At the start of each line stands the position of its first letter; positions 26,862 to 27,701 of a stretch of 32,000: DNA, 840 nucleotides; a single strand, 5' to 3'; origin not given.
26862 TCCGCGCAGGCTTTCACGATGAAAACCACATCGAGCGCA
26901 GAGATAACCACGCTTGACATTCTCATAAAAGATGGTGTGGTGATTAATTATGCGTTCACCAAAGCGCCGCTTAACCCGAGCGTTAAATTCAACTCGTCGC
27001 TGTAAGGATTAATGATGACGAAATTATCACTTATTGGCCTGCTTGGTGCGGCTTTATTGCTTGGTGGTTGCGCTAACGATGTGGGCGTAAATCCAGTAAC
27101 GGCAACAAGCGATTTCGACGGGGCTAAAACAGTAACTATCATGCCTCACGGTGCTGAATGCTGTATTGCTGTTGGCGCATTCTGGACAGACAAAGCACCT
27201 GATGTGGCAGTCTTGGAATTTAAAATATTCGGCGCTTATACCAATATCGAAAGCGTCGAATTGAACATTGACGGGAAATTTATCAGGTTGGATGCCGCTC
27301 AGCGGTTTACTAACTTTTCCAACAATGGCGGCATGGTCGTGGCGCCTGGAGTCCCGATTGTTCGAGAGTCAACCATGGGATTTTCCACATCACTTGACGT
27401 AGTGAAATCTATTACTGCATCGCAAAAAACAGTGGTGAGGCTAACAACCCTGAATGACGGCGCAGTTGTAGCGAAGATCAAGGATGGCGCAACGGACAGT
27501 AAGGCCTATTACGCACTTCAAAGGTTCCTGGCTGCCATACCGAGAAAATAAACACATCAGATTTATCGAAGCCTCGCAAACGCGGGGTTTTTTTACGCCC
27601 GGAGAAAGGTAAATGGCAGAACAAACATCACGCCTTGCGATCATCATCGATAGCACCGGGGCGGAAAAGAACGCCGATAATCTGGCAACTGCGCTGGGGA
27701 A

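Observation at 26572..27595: Self-contained two-lipoprotein cassette (promoter, two genes, strong terminator) wedged between the GT chaperone and the tape measure gene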

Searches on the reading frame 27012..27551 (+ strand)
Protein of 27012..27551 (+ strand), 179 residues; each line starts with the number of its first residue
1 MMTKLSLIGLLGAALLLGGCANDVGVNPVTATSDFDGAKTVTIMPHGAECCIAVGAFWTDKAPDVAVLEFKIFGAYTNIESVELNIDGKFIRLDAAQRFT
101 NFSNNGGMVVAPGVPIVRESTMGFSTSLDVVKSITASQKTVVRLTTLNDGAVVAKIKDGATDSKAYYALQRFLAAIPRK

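Call 5: search_protein_families(library=pfam, proteins=[window:27012-27551:+], max_evalue=0.1)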
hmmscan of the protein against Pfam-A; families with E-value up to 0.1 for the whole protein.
window:27012-27551:+ (179 aa): 1 family
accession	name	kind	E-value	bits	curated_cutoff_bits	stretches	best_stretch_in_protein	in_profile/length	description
PF21668.3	RPOC_hybrid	-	0.026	14.7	27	0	133-162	9-38/102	DNA-directed RNA polymerase subunit beta', hybrid domain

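Call 9: search_protein_families(library=phrogs, proteins=[window:27012-27551:+], max_evalue=0.01)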
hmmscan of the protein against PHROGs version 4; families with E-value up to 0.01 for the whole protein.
window:27012-27551:+ (179 aa): 1 family
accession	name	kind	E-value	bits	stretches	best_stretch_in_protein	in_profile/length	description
phrog_7678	-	unknown function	1.3e-28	100.6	1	2-176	1-170/174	-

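Call 10: search_protein_families(library=ncbifam, proteins=[window:27012-27551:+], max_evalue=0.1)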
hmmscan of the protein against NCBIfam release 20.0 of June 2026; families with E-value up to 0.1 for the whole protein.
window:27012-27551:+ (179 aa): 0 families

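Call 12: search_dna_similar(query=window:27012-27551:+, collection=phages, mode=protein, max_rows=30, max_evalue=0.01)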
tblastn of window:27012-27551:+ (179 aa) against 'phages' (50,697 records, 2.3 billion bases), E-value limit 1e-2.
Records with a match: 2; places in all: 2; records where one place covers at least 80% of the query: 1.
Best place of each record, by identity: <60% 2.
By first word of the organism name: Acinetobacter 2.
By host as written in the record: Acinetobacter baumannii 2.
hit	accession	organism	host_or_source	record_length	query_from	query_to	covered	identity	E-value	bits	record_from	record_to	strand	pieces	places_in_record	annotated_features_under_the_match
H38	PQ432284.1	Acinetobacter phage phi5013-M1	Acinetobacter baumannii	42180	20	172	85%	36.3%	3e-19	89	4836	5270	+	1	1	hypothetical protein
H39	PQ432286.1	Acinetobacter phage phi5038-11536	Acinetobacter baumannii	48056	39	172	75%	35.1%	5e-12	69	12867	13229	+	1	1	hypothetical protein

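Call 14: get_annotated_region(hit=H38, flank=4000)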
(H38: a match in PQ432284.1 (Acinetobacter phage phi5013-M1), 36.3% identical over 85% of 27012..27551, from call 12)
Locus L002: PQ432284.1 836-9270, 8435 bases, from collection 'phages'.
description: Acinetobacter phage phi5013-M1, complete genome.
organism: Acinetobacter phage phi5013-M1 (NCBI taxid 3374944)
taxonomy: Viruses; Duplodnaviria; Heunggongvirae; Uroviricota; Caudoviricetes; Vieuvirus
host: Acinetobacter baumannii; source: -; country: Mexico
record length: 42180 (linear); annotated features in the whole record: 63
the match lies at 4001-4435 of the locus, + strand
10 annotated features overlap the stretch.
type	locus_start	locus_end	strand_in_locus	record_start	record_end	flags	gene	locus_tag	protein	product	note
CDS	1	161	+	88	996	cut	-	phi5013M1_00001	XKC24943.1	hypothetical protein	-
CDS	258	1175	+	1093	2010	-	-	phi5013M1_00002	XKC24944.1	hypothetical protein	-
CDS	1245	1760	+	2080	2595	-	-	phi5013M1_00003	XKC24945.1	hypothetical protein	-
CDS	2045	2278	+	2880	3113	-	-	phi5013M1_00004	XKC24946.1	hypothetical protein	-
CDS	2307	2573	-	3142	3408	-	-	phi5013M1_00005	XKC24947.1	hypothetical protein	-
CDS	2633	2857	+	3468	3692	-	-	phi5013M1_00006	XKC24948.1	hypothetical protein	-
CDS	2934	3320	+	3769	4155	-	-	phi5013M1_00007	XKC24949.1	hypothetical protein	-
CDS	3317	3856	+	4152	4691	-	-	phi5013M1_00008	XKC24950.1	hypothetical protein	-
CDS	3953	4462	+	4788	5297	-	-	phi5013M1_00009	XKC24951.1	hypothetical protein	-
CDS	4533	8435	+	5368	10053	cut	-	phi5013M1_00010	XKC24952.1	hypothetical protein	-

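Call 20: find_homologous_proteins(query=window:27012-27551:+)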
Query window:27012-27551:+ (179 aa): 1 proteins with E <= 0.001 among 138 candidates.
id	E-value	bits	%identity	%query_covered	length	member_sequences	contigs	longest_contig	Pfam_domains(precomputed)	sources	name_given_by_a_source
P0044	3.1e-110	383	100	99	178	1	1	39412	-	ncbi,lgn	-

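Call 23: find_encoding_contigs(protein=P0044, flank=10000, max_places=4)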
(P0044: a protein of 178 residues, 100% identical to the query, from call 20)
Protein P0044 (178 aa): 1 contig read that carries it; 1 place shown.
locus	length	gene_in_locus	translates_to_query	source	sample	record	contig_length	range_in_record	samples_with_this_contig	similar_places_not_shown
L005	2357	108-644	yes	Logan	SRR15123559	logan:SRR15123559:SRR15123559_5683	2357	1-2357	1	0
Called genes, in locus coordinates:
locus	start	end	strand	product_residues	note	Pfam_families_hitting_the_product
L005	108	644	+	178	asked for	-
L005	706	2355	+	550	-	?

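Call 28: search_protein_representatives(protein=window:27012-27551:+)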
Query: 179 residues. Proteins with E-value up to 0.001 (for the whole library): 145; up to 1e-10: 71; up to 1e-30: 1. The best 145 are listed.
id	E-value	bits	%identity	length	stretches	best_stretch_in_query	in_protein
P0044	9.8e-111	383.1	100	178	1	2-179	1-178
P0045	1.9e-27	112.2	46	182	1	11-176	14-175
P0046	1.3e-25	106.3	44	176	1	14-177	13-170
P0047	2.3e-25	105.5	42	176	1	3-176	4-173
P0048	2.1e-24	102.3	41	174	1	7-177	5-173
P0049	4.3e-24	101.3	41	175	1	3-177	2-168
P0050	1.0e-23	100.1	39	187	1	7-177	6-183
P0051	2.5e-23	98.8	39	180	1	13-177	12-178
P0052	2.7e-23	98.7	41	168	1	14-176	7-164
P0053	1.0e-22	96.8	36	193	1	2-176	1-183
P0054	2.2e-22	95.8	41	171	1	13-176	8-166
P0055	2.5e-22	95.6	37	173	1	15-179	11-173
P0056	6.4e-22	94.2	41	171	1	9-178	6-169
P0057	1.5e-21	93.0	41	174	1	7-178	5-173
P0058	3.3e-21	92.0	41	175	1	13-176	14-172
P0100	7.8e-13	64.7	36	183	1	9-176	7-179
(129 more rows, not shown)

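Call 33: search_protein_families(library=pfam, alignment_id=A2, max_evalue=0.01)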
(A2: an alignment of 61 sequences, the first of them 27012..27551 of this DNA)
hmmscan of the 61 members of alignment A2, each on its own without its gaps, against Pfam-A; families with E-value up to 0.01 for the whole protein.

A. member 1, window:27012-27551:+ (179 aa): 0 families

B. families by the number of members that match (of 61 scanned): 2 families
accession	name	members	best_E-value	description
PF08139.17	LPAM_1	6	0.00026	Prokaryotic membrane lipoprotein lipid attachment site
PF22670.1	Gp10_D3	1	0.0019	Baseplate wedge protein gp10 domain 3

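Call 37: predict_structure(alignment_id=A2)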
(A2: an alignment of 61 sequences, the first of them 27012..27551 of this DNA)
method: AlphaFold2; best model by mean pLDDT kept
length: 179 residues; sequences in the alignment: 61
mean_pLDDT: 92.8   pTM: 0.84
mean pLDDT of the five models: 92.8, 91.1, 90.7, 90.6, 90.4
residues with pLDDT >= 90: 137; 70-90: 33; 50-70: 9; < 50: 0
segments of 3 or more residues with pLDDT < 50: none
pLDDT, mean of each block of 10 residues (from residue 1): 76 80 86 98 96 98 98 97 98 97 79 89 98 98 97 95 96 95
secondary structure, 60 per line:
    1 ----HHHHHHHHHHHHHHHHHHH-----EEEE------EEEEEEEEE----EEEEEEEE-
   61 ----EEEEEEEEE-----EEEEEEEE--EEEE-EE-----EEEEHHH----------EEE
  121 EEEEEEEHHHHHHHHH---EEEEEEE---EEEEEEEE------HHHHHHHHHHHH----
elements in order: H5-23 E29-32 E39-47 E52-59 E65-73 E79-86 E89-92 E101-104 E118-127 H128-136 E140-146 E150-157 H164-175

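Call 41: fold_search(model_id=the predicted structure, library=pdb)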
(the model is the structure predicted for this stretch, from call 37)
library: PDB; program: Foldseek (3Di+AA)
matches with E <= 10: 913; with E <= 0.001: 0
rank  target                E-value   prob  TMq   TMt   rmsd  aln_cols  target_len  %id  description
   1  3dtd_H                9.6e-03  0.82  0.28  0.32  13.1       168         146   13  Crystal structure of invasion associated protein b from bartonella henselae (released 2008-09-09)
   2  3dtd_B                1.1e-02  0.99  0.38  0.44   6.4       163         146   12  Crystal structure of invasion associated protein b from bartonella henselae (released 2008-09-09)
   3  3dtd_E                1.4e-02  0.99  0.39  0.46   6.8       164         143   11  Crystal structure of invasion associated protein b from bartonella henselae (released 2008-09-09)
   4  6nav_A                1.9e-02  0.89  0.24  0.31  17.1       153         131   14  Cryo-EM reconstruction of Sulfolobus islandicus LAL14/1 Pilus (released 2019-05-08)
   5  8hc9_E                2.1e-02  0.92  0.29  0.25   8.8       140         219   11  SARS-CoV-2 Omicron BA.1 spike trimer (6P) in complex with 3 YB13-292 Fabs (3 RBD down) (released 2023-01-25)
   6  3dtd_D                2.6e-02  0.97  0.37  0.44   6.6       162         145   12  Crystal structure of invasion associated protein b from bartonella henselae (released 2008-09-09)
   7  5kyh_A                3.1e-02  0.47  0.24  0.19  21.0       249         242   10  Structure of Iho670 Flagellar-like Filament (released 2016-09-07)
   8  3dtd_A                3.3e-02  0.95  0.36  0.43   7.1       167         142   12  Crystal structure of invasion associated protein b from bartonella henselae (released 2008-09-09)
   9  3dtd_C                3.4e-02  0.97  0.39  0.45   6.3       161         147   12  Crystal structure of invasion associated protein b from bartonella henselae (released 2008-09-09)
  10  7dk0_B                4.0e-02  0.96  0.31  0.28   8.4       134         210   10  Crystal structure of SARS-CoV-2 Spike RBD in complex with MW05 Fab (released 2021-06-09)
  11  8fi9_L                4.3e-02  0.87  0.29  0.26  10.6       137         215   12  Crystal structure of SARS-CoV-2 receptor binding domain in complex with neutralizing antibody WRAIR-5001 (released 2024-01-17)
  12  7so7_L                4.5e-02  0.87  0.33  0.28  17.3       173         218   10  Novel structural insights for a pair of monoclonal antibodies recognizing non-overlapping epitopes of the glucosyltran (released 2022-05-11)
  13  5z1l_A                4.7e-02  0.47  0.24  0.23  17.9       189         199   11  Cryo-EM structure of Methanoccus maripaludis archaellum (released 2019-02-13)
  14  7b09_L                5.0e-02  0.72  0.29  0.26  16.5       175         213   10  Puumala virus glycoprotein (Gc) in complex with fab fragment P-4G2. (released 2020-12-16)
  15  5m6i_A                5.3e-02  0.85  0.29  0.25   9.6       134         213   14  Crystal structure of non-cardiotoxic Bence-Jones light chain dimer M8 (released 2017-11-15)
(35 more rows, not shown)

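Call 51: find_homologous_proteins(query=A2)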
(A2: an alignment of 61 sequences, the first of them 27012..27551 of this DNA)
Query A2 (61 sequences) (179 aa, profile of the alignment): 19 proteins with E <= 0.001 among 7992 candidates.
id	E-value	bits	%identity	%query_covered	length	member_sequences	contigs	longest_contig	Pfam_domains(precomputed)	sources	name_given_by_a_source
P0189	2.4e-62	227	42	98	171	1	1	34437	-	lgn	-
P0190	3.2e-60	221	38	96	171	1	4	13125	-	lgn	-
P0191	1.1e-59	219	38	97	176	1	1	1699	-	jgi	jgi:predicted small secreted protein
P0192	1.2e-58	215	42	95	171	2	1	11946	-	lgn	-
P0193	8.1e-57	209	39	87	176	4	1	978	-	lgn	-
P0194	3.4e-56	207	42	90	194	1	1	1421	-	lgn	-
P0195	9.9e-56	206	44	88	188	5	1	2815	-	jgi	-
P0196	6.0e-54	200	40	89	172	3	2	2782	-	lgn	-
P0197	1.5e-51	192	40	99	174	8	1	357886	-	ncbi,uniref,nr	ncbi:hypothetical protein I5679_13910 [Citrobacter koseri]|uniref:hypothetical protein n=1 Tax=Citro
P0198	9.0e-51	190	38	91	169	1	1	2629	-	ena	-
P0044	1.9e-49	186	100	99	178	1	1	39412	-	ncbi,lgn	-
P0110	5.9e-48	181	28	91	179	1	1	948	-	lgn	-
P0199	6.7e-47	177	38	93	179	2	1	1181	-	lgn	-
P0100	1.0e-44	170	32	91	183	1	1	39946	-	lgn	-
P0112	2.7e-42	162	31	89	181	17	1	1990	-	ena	-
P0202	4.3e-40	155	31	93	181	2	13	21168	-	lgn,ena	-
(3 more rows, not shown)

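Call 52: find_encoding_contigs(protein=P0197, flank=6000, max_places=2)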
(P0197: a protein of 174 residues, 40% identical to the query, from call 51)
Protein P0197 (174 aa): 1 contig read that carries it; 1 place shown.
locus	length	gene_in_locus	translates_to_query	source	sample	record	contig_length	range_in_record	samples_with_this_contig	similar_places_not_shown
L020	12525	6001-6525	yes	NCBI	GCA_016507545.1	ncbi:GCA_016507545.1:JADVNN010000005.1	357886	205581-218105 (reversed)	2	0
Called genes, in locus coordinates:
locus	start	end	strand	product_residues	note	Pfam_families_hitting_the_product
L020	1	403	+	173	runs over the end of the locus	-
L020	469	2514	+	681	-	PF18668:Tail_spike_N, PF12708:Pect-lyase_RHGA_epim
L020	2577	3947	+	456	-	-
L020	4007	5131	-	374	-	PF01757:Acyl_transf_3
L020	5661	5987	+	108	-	-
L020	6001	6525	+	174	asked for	-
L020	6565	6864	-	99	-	PF03869:Arc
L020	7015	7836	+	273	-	PF10547:P22_AR_N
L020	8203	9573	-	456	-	PF00206:Lyase_1, PF08328:ASL_C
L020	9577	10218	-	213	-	PF04356:DUF489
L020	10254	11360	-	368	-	PF02540:NAD_synthase (weak), PF03054:tRNA_Me_trans, PF20259:tRNA_Me_trans_M, PF20258:tRNA_Me_trans_C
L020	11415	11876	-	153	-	PF00293:NUDIX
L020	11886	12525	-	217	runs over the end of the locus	PF00849:PseudoU_synth_2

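Call 53: find_encoding_contigs(protein=P0189, flank=6000, max_places=2)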
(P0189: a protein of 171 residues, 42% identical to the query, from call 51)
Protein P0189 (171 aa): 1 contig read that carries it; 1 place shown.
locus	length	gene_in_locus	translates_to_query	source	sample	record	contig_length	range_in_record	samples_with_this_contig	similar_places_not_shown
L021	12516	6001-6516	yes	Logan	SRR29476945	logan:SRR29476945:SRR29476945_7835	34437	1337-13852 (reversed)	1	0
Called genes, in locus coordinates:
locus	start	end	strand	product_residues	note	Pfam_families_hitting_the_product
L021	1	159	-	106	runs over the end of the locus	-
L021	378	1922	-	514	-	PF00772:DnaB, PF13481:AAA_25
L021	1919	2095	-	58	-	-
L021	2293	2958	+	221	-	-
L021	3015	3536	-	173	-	-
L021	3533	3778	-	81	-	-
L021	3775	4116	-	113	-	-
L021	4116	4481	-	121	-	-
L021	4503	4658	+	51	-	-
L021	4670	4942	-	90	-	PF15943:YdaS_toxin (weak)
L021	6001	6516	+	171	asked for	-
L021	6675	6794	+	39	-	-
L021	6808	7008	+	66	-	-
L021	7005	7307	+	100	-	-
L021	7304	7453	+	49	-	-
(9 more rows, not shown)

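Call 54: find_encoding_contigs(protein=P0100, flank=6000, max_places=2)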
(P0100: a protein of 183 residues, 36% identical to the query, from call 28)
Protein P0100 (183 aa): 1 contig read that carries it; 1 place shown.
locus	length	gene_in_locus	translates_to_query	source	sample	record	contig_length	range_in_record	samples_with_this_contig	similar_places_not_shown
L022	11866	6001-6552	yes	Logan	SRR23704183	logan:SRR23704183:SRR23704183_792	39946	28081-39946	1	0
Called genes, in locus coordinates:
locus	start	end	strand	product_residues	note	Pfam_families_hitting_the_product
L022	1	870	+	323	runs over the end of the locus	PF10544:T5orf172, PF13455:MUG113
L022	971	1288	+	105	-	-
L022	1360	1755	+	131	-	-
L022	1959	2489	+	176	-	PF10547:P22_AR_N, PF10549:ORF11CD3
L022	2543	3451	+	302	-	PF18906:Phage_tube_2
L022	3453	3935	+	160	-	PF27119:Phage_YdaY (weak)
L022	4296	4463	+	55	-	-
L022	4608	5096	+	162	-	-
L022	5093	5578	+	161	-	PF01381:HTH_3, PF13560:HTH_31 (weak)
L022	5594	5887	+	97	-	-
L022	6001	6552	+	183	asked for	-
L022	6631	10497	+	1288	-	PF20155:TMP_3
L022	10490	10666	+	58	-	-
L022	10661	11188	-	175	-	-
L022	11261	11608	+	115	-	PF05939:Phage_min_tail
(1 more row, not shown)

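Call 55: find_encoding_contigs(protein=P0202, flank=6000, max_places=3)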
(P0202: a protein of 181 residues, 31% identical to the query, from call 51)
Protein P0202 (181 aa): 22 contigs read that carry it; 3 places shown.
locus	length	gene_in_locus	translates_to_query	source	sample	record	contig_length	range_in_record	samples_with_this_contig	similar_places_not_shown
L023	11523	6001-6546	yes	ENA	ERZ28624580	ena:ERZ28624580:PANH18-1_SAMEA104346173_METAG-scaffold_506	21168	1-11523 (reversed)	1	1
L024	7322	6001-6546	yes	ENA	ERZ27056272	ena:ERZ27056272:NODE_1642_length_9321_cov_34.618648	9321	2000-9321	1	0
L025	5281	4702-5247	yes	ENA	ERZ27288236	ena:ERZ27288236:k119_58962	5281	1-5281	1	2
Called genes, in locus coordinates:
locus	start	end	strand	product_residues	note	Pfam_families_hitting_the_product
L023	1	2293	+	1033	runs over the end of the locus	PF04313:HSDR_N, PF00270:DEAD, PF04851:ResIII, PF18766:SWI2_SNF2, PF22679:T1R_D3-like, PF12008:EcoR124_C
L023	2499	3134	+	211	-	PF07751:Abi_2 (faint), PF18735:HEPN_RiboL-PSP (weak)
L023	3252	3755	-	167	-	-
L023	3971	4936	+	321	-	-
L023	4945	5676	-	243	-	-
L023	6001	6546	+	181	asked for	-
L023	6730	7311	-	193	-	PF16747:Adhesin_E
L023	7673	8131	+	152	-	-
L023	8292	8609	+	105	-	PF04221:RelB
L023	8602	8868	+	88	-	PF15738:YafQ_toxin, PF05016:ParE_toxin (weak)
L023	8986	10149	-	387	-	PF01051:Rep3_N, PF21205:Rep3_C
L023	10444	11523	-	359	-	?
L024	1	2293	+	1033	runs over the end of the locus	PF04313:HSDR_N, PF00270:DEAD, PF04851:ResIII, PF18766:SWI2_SNF2, PF22679:T1R_D3-like, PF12008:EcoR124_C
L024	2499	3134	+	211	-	PF07751:Abi_2 (faint), PF18735:HEPN_RiboL-PSP (weak)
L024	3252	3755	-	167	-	-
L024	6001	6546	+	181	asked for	-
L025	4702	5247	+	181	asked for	-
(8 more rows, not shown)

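Call 66: search_solved_structures(query=A2, max_evalue=10)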
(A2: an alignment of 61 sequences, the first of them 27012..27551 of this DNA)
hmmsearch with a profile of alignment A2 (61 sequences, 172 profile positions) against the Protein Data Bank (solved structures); distinct sequences matched with E-value up to 10: 2.
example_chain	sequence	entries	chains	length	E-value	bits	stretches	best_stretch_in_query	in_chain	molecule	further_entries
5wi2_A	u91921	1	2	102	0.77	12.5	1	44-91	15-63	cDNA FLJ56409, highly similar to Serine/threonine-protein kinase Chk1 (EC 2.7.11.1)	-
9leg_D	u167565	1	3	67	2.4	10.9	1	1-34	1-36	Lipoprotein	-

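Call 67: fold_search(model_id=the predicted structure, library=viral)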
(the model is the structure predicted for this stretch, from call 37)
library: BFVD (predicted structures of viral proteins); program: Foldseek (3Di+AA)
matches with E <= 10: 510; with E <= 0.001: 2
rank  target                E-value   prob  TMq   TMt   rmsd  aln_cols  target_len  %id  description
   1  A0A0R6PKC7            1.7e-04  1.00  0.52  0.34   5.0       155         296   10  (no name in the UniProt tables at hand)
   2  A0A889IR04            8.6e-04  1.00  0.35  0.32  19.8       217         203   12  (no name in the UniProt tables at hand)
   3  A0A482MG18            2.2e-03  0.98  0.29  0.31  14.5       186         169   11  Uncharacterized protein [Serratia phage MTx]
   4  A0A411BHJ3            2.4e-03  1.00  0.41  0.41  16.2       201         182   10  (no name in the UniProt tables at hand)
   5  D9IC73                6.8e-03  0.99  0.37  0.34  10.5       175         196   11  Conserved hypothetical phage protein [Escherichia phage RB16]
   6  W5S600                7.6e-03  0.96  0.31  0.33  13.9       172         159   15  CHRD domain-containing protein [Pithovirus sibericum]
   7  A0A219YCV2            8.4e-03  0.99  0.43  0.32  10.2       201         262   11  Uncharacterized protein [Aeromonas phage 65.2]
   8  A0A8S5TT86            9.4e-03  0.99  0.35  0.42  18.4       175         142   11  Uncharacterized protein [Siphoviridae sp. ctzm5103]
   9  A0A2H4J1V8            1.1e-02  0.99  0.39  0.27   7.9       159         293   11  Uncharacterized protein [uncultured Caudovirales phage]
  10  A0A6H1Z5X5            1.2e-02  0.75  0.23  0.27  14.6       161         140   17  (no name in the UniProt tables at hand)
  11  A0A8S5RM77            1.7e-02  0.97  0.36  0.41  13.4       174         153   10  Uncharacterized protein [virus sp. ctn3M15]
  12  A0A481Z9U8            1.7e-02  0.92  0.31  0.35  12.2       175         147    7  CHRD chordin domain protein [Pithovirus LCPAC401]
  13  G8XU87                2.2e-02  0.84  0.33  0.17  22.5       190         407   10  Membrane protein A13 [Aotine betaherpesvirus 1]
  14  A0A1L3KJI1            2.2e-02  0.25  0.19  0.05  22.4       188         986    8  (no name in the UniProt tables at hand)
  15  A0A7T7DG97            2.6e-02  0.82  0.30  0.25  14.6       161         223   12  (no name in the UniProt tables at hand)
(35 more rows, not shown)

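Call 83: find_related_loci(query=A5, collection=genome_contigs, flank=5000)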
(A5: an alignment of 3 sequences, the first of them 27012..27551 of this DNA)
Query A5 (179 aa) in genome_contigs; peptide patterns used: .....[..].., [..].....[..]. (x = any residue, [..] = any of these).
41 stretches matched a pattern, but none encodes a relative of the query by tblastn (E <= 1e-3).

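Call 91: search_protein_families(library=padloc, proteins=[window:27012-27551:+], max_evalue=0.01)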
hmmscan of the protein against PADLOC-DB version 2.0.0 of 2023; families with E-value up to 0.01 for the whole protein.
window:27012-27551:+ (179 aa): 0 families
